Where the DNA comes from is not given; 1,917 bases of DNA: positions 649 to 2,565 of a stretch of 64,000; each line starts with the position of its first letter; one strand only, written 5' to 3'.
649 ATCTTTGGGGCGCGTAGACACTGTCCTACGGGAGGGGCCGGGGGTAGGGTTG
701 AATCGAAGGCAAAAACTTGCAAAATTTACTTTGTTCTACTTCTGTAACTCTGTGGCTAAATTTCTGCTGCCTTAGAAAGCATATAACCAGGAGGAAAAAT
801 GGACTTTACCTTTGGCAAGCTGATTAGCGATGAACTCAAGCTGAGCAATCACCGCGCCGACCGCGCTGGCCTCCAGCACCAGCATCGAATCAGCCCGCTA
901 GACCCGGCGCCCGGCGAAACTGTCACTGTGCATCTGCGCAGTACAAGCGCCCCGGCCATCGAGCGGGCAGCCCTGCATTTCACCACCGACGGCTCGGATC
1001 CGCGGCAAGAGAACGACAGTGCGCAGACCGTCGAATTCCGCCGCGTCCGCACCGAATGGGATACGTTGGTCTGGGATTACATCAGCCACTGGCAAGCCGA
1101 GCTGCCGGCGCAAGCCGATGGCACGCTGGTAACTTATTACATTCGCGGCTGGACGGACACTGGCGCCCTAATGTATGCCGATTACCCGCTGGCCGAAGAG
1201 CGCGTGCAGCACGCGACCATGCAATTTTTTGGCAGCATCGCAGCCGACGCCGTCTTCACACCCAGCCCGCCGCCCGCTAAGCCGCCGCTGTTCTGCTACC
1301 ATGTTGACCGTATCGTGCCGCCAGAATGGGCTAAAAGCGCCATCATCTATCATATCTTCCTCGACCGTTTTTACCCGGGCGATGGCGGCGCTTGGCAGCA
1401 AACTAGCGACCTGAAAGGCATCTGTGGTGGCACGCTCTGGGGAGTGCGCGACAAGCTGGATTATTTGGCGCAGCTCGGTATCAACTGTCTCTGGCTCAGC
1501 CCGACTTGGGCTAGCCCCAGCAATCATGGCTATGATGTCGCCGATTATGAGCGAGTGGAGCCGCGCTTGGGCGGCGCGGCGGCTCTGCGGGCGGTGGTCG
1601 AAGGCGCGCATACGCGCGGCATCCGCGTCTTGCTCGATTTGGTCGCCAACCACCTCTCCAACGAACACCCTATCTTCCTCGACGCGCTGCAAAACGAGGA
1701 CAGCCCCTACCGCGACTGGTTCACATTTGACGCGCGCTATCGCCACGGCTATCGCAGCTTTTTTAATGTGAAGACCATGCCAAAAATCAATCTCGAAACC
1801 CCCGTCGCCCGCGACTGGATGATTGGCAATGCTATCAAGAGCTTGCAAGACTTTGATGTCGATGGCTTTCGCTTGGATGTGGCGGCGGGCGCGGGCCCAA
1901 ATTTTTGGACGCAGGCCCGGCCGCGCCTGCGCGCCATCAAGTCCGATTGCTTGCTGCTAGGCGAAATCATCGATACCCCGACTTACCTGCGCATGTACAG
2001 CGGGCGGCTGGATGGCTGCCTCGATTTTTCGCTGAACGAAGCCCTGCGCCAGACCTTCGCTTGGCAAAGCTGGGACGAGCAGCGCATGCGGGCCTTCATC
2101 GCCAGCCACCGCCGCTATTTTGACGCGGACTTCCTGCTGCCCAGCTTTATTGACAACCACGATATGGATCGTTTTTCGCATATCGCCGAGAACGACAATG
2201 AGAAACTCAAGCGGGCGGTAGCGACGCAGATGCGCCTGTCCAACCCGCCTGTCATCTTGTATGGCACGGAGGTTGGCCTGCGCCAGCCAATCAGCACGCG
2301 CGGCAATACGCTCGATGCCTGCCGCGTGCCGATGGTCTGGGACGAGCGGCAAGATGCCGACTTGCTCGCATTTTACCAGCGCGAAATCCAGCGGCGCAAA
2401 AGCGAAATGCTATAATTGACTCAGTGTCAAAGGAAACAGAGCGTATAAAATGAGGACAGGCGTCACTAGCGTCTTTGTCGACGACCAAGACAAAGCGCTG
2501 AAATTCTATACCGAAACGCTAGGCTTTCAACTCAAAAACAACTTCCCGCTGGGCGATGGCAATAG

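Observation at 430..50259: Dense family of nested-palindrome MITE/REP-like intergenic elements: at least 8 copies in 64 kb, no transposase in sight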

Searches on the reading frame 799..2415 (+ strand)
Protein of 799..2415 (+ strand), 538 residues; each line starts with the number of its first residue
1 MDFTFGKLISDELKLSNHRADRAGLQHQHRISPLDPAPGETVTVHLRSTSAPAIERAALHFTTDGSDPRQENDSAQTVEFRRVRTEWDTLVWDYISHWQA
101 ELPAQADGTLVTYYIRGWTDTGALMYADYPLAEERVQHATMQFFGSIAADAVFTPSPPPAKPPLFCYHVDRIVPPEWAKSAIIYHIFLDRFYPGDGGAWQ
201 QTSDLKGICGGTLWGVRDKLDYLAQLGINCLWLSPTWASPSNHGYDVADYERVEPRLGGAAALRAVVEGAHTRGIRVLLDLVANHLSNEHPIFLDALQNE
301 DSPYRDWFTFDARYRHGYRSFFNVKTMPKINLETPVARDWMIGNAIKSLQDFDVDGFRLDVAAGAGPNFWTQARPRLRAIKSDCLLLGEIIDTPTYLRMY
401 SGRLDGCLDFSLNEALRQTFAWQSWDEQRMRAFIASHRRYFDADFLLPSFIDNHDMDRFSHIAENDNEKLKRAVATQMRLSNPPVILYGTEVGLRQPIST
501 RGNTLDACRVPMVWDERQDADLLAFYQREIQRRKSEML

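Call 27: find_encoding_contigs(protein=window:799-2415:+, flank=10000, max_places=10)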
Protein window:799-2415:+ (538 aa): 1 contig read that carries it; 1 place shown.
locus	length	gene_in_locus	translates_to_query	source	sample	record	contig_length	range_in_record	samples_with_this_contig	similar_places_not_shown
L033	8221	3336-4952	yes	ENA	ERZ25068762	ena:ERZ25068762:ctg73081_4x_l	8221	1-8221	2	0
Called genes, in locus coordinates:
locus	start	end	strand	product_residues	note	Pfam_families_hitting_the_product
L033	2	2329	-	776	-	?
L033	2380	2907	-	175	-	-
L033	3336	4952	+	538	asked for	PF00128:Alpha-amylase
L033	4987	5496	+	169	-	PF00903:Glyoxalase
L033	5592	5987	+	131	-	PF00903:Glyoxalase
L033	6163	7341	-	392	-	PF01546:Peptidase_M20, PF07687:M20_dimer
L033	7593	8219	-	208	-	?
